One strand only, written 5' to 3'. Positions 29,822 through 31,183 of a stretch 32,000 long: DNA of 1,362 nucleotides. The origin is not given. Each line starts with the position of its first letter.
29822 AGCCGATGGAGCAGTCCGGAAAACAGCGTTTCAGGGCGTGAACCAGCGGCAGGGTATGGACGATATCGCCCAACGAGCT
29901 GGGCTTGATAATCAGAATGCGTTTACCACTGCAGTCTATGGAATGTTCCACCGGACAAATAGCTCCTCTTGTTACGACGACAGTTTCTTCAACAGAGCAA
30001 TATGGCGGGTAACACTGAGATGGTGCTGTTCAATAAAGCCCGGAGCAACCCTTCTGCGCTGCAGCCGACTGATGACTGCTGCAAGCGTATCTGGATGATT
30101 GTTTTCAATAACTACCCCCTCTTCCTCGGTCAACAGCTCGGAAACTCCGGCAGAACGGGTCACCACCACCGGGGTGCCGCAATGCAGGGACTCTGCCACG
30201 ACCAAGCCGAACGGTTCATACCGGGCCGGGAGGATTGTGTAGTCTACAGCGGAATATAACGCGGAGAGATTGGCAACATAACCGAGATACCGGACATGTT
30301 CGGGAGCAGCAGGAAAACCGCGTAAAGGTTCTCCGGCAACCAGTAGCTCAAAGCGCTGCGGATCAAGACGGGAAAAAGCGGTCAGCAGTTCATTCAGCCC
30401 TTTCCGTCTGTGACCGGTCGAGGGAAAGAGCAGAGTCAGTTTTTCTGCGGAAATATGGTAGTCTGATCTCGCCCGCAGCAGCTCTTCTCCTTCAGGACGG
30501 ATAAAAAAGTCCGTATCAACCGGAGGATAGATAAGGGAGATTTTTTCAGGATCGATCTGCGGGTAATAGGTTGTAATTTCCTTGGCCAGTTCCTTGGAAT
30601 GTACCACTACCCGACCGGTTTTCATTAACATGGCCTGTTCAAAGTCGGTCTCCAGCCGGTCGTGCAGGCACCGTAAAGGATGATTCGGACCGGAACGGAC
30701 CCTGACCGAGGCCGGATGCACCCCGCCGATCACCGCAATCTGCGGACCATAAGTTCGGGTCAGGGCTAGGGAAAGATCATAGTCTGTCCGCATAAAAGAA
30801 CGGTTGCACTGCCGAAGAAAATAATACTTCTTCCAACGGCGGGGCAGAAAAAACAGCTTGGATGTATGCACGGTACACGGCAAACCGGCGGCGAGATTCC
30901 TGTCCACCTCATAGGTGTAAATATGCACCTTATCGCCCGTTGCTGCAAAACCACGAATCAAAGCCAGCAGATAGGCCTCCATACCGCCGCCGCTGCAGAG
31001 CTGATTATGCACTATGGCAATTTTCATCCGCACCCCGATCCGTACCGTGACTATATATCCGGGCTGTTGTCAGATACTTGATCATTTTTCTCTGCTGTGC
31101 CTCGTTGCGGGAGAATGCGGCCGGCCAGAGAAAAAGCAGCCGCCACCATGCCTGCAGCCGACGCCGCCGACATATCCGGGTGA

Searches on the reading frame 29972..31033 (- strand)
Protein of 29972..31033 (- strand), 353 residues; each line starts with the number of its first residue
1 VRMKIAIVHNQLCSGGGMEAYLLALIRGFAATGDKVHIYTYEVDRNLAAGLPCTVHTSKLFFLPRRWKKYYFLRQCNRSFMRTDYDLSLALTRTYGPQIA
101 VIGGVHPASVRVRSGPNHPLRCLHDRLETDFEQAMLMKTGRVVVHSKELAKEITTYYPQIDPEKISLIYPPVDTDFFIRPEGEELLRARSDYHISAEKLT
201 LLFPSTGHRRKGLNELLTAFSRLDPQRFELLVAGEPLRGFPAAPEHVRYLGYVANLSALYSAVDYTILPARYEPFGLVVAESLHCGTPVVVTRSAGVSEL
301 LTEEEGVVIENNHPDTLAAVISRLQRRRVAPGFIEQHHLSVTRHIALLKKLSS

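Call 61: search_protein_families(library=pfam, proteins=[window:29972-31033:-], max_evalue=0.00001)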
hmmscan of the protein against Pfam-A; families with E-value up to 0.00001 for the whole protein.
window:29972-31033:- (353 aa): 5 families
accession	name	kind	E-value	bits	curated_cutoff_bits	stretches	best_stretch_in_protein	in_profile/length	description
PF00534.26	Glycos_transf_1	-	1.3e-22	80.5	26.4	1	192-324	9-155/172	Glycosyl transferases group 1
PF13692.12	Glyco_trans_1_4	-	2.5e-22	80.1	27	1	200-324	3-139/142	Glycosyl transferases group 1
PF13439.12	Glyco_transf_4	-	5.3e-18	66.1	28.5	1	16-175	2-169/170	Glycosyltransferase Family 4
PF13579.12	Glyco_trans_4_4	-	9.7e-09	36.2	29.7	0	16-169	1-156/158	Glycosyl transferase 4-like domain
PF20706.3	GT4-conflict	-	1.6e-08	34.4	26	1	254-304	273-323/385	Family 4 Glycosyltransferase in conflict systems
